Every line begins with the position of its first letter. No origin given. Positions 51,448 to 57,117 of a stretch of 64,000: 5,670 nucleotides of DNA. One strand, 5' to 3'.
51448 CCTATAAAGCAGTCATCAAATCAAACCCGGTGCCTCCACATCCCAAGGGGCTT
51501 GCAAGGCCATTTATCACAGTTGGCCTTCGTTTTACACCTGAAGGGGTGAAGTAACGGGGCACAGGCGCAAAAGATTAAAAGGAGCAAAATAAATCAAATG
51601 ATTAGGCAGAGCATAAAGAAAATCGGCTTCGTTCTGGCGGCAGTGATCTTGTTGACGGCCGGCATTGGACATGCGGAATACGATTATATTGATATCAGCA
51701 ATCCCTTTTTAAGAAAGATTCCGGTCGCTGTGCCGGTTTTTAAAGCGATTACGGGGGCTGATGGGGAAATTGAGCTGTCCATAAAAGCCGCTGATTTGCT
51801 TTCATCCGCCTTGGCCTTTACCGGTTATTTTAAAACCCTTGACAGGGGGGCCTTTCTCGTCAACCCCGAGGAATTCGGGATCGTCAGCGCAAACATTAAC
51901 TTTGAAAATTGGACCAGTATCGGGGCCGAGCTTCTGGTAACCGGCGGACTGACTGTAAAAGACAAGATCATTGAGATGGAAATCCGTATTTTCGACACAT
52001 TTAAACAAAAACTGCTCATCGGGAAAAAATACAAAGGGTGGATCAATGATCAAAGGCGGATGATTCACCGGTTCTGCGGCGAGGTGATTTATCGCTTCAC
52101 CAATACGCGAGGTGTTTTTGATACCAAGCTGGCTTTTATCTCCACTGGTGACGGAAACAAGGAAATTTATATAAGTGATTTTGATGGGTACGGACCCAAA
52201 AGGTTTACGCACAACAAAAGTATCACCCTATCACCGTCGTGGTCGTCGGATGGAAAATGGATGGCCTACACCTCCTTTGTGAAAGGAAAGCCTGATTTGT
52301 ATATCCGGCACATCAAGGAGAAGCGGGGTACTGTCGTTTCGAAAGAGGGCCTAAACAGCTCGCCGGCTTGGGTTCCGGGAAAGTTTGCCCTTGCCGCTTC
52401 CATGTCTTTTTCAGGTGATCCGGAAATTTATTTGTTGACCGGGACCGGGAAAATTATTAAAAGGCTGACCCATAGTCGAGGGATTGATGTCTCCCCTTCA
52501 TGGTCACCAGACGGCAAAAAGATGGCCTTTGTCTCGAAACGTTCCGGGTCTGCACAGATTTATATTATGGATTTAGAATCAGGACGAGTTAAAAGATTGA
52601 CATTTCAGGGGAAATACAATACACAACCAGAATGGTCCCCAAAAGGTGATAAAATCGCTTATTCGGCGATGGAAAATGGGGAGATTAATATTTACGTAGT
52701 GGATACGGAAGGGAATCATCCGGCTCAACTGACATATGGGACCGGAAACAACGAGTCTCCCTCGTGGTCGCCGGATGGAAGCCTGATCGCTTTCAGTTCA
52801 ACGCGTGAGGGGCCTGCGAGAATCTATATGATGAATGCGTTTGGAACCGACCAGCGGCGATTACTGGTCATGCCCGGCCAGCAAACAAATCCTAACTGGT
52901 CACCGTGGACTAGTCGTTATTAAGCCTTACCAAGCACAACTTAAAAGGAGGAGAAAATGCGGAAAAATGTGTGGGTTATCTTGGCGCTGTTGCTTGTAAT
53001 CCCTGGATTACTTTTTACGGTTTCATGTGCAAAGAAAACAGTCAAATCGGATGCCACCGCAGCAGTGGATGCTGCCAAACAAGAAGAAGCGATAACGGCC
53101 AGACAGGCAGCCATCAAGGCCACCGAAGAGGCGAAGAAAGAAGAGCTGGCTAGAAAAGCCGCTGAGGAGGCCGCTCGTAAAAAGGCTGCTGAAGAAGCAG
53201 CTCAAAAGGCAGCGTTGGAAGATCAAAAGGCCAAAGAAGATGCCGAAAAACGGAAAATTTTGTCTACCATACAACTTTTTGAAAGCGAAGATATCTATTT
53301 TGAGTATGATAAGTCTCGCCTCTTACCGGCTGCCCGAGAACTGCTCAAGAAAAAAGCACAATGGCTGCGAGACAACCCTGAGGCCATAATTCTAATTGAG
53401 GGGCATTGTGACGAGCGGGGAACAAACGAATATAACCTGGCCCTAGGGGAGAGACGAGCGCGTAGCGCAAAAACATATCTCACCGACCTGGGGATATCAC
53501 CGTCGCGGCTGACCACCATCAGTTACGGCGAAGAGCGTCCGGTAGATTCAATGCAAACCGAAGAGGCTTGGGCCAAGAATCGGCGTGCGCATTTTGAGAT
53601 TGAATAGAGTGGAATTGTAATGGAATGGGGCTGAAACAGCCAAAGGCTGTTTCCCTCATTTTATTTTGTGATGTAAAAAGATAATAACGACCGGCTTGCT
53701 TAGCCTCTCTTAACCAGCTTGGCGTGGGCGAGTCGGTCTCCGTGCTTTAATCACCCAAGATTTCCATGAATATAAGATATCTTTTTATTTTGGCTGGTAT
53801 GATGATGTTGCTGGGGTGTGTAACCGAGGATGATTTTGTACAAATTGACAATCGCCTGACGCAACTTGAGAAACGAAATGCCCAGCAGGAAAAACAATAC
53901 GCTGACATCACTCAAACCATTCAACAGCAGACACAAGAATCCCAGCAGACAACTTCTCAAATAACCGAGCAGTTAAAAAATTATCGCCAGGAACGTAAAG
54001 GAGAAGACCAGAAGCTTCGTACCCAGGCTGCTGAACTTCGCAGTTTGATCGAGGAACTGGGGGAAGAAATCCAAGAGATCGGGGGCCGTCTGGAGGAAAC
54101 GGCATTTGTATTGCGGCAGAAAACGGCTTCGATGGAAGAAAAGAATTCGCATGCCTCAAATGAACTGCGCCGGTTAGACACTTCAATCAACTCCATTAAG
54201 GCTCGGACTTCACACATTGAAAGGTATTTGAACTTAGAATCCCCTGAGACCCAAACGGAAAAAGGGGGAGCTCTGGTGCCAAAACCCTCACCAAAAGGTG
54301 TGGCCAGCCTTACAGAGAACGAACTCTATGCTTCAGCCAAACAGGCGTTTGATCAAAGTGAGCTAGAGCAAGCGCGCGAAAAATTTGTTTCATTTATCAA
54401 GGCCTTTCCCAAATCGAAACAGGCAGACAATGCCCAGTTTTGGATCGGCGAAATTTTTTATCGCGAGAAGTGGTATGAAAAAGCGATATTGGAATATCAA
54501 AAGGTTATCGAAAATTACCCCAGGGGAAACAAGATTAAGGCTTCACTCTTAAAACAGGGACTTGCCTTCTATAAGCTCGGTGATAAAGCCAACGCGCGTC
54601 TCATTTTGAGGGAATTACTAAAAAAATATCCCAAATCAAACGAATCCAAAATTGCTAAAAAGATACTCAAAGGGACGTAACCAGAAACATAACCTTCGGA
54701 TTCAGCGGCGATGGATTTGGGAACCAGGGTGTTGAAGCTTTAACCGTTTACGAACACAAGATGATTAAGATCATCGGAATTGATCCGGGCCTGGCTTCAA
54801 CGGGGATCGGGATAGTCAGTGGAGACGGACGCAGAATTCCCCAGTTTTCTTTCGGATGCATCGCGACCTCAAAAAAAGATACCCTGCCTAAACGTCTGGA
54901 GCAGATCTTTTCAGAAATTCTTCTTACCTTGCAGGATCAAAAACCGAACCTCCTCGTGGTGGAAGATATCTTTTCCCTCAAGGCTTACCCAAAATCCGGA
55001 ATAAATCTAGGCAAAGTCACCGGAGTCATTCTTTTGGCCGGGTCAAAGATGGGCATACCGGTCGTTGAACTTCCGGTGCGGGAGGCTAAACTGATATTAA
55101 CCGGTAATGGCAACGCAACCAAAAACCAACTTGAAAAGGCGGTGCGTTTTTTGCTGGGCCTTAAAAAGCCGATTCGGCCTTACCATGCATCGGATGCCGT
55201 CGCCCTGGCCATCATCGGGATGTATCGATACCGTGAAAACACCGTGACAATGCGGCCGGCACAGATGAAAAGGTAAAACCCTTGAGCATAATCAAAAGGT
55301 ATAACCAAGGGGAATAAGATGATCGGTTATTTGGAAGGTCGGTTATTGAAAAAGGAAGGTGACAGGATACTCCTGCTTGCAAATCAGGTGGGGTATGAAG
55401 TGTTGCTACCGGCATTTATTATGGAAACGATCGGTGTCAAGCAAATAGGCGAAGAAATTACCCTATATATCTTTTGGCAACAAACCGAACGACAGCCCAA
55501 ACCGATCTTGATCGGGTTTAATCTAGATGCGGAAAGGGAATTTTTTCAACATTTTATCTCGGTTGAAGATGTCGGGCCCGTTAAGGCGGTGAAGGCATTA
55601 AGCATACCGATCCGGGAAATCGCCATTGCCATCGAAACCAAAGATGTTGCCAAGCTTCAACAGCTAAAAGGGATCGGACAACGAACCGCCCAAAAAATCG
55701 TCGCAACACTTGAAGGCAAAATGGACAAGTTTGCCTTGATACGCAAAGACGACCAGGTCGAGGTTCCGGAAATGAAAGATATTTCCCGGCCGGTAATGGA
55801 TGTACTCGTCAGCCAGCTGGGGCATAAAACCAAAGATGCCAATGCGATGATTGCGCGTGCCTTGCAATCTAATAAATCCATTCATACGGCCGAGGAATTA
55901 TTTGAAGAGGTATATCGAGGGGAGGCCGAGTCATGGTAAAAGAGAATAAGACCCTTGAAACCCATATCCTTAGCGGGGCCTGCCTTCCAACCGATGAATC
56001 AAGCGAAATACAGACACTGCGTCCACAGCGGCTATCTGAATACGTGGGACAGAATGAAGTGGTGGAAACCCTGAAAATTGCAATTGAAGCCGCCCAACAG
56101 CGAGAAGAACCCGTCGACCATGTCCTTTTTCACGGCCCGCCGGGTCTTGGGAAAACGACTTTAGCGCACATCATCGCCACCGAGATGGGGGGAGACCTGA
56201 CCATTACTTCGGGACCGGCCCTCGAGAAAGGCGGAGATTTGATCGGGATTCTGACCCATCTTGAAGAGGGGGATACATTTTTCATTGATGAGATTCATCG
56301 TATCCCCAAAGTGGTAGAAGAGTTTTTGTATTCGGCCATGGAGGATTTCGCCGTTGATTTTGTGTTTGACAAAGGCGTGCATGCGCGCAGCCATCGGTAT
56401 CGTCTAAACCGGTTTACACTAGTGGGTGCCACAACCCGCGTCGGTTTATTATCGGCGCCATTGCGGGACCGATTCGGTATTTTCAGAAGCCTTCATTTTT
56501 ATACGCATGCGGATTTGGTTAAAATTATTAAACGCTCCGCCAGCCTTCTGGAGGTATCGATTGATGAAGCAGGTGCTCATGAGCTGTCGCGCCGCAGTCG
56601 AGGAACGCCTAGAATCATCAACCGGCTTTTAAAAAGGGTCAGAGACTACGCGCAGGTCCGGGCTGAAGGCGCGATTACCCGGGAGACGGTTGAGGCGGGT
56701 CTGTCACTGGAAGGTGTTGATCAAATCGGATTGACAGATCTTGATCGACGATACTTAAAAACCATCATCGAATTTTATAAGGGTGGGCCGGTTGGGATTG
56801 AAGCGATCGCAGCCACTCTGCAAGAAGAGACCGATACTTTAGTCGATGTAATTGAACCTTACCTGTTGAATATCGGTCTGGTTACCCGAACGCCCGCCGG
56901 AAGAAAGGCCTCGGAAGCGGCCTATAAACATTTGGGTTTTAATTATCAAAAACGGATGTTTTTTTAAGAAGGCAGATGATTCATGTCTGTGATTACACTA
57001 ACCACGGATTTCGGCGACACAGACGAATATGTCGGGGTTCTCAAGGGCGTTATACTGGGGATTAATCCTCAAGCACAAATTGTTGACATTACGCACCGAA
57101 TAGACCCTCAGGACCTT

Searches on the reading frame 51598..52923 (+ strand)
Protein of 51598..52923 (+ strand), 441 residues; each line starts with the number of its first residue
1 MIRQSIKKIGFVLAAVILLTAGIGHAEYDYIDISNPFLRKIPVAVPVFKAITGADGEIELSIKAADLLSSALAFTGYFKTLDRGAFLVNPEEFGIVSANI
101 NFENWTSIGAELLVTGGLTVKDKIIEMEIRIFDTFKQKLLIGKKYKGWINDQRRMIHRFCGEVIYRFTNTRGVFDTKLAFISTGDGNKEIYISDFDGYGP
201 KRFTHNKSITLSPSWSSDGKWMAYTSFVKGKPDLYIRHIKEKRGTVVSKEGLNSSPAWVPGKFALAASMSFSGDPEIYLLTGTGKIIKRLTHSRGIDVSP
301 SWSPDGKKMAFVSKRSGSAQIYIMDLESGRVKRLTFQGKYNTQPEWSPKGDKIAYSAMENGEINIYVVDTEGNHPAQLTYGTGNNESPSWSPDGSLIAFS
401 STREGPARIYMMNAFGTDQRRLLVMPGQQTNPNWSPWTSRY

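Call 57: search_protein_families(library=pfam, proteins=[window:51598-52923:+], max_evalue=0.0001)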
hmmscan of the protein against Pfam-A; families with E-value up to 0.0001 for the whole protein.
window:51598-52923:+ (441 aa): 6 families
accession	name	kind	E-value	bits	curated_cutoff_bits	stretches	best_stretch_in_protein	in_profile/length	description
PF07676.18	PD40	-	6.6e-49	163.4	20.9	3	288-323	2-38/38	WD40-like Beta Propeller Repeat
PF04052.18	TolB_N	-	2.1e-15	57.2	22.4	1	30-139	2-105/106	TolB amino-terminal domain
PF00930.27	DPPIV_N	-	2.3e-14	53.4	22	1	314-420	18-138/354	Dipeptidyl peptidase IV (DPP IV) N-terminal region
PF25174.1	Beta-prop_THOC3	-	1.3e-09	37.9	305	1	282-401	77-190/272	THOC3 beta-propeller domain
PF14583.12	Pectate_lyase22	-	5.1e-07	29.2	30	0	339-387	36-84/386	Oligogalacturonate lyase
PF25460.1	Beta-prop_Aladin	-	5.9e-06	26.1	171.1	1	285-414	103-224/340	Aladin seven-bladed propeller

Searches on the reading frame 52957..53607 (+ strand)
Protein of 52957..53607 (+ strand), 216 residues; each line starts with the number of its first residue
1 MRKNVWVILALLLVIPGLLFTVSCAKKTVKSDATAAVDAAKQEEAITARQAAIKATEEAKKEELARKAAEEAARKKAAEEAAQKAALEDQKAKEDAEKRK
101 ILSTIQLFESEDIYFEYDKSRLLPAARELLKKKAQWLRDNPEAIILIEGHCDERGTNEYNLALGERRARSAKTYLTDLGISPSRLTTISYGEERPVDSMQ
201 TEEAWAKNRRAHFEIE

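Call 57: search_protein_families(library=pfam, proteins=[window:52957-53607:+], max_evalue=0.0001)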
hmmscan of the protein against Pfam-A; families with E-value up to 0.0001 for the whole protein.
window:52957-53607:+ (216 aa): 1 family
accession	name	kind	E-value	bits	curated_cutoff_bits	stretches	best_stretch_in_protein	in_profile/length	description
PF00691.25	OmpA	-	5.8e-24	84.7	27.2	1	114-209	1-98/98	OmpA family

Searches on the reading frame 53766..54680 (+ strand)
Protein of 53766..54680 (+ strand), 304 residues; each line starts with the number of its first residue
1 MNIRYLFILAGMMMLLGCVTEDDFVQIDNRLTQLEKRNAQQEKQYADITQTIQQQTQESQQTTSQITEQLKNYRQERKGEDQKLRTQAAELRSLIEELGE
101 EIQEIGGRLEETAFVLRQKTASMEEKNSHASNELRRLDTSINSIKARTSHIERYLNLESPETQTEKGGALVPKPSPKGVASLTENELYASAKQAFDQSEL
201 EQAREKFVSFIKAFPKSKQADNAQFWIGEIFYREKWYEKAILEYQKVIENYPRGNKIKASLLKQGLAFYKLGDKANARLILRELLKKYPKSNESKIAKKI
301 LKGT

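Call 57: search_protein_families(library=pfam, proteins=[window:53766-54680:+], max_evalue=0.0001)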
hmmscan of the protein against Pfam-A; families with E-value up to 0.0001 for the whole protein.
window:53766-54680:+ (304 aa): 5 families
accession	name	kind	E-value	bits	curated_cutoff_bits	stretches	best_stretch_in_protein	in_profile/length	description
PF13174.12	TPR_6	-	9.7e-15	54.6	26.3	1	260-291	2-33/33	Tetratricopeptide repeat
PF13432.12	TPR_16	-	7.9e-11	42.6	32.7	1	188-253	1-63/65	Tetratricopeptide repeat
PF07719.23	TPR_2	-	2.6e-08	33.8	27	0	223-252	3-32/34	Tetratricopeptide repeat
PF13525.12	YfiO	-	2e-07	31.4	25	1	183-275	4-96/203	Outer membrane lipoprotein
PF13428.12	TPR_14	-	1.9e-06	28.4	23.5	0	261-293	4-36/44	Tetratricopeptide repeat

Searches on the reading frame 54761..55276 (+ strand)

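Call 65: search_protein_families(library=pfam, proteins=[window:54761-55276:+], max_evalue=0.001)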
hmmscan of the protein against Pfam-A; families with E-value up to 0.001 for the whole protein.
window:54761-55276:+ (171 aa): 1 family
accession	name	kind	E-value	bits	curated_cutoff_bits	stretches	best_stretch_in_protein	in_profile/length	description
PF02075.23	RuvC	-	1.3e-31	110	22.2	1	4-151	1-146/148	Crossover junction endodeoxyribonuclease RuvC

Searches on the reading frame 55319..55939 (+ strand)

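Call 65: search_protein_families(library=pfam, proteins=[window:55319-55939:+], max_evalue=0.001)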
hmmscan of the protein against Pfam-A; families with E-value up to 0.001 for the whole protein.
window:55319-55939:+ (206 aa): 3 families
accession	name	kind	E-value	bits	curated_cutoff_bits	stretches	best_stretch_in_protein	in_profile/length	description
PF14520.12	HHH_5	-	9.4e-11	42.5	27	1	76-131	1-55/57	Helix-hairpin-helix domain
PF01330.27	RuvA_N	-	1.7e-10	41.2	23.6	1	1-58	1-55/61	RuvA N terminal domain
PF00633.29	HHH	-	0.00058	20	24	0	105-129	5-29/30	Helix-hairpin-helix motif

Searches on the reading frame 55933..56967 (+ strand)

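Call 57: search_protein_families(library=pfam, proteins=[window:55933-56967:+], max_evalue=0.0001)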
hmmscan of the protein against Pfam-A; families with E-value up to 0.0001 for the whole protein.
window:55933-56967:+ (344 aa): 5 families
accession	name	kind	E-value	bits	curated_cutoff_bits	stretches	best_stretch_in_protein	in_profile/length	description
PF05496.18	RuvB_N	-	6.3e-72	241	27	1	29-185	1-157/159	Holliday junction DNA helicase RuvB P-loop domain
PF17864.7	AAA_lid_4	-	3e-29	101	27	1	190-263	1-74/74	RuvB AAA lid domain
PF05491.19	RuvB_C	-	2e-25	89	24.7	1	265-334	2-71/72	RuvB C-terminal winged helix domain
PF00004.35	AAA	-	1.1e-18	68.3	21.2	1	64-184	1-126/131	ATPase family associated with various cellular activities (AAA)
PF07728.20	AAA_5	-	2.7e-07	31.1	22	1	63-181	1-139/139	AAA domain (dynein-related subfamily)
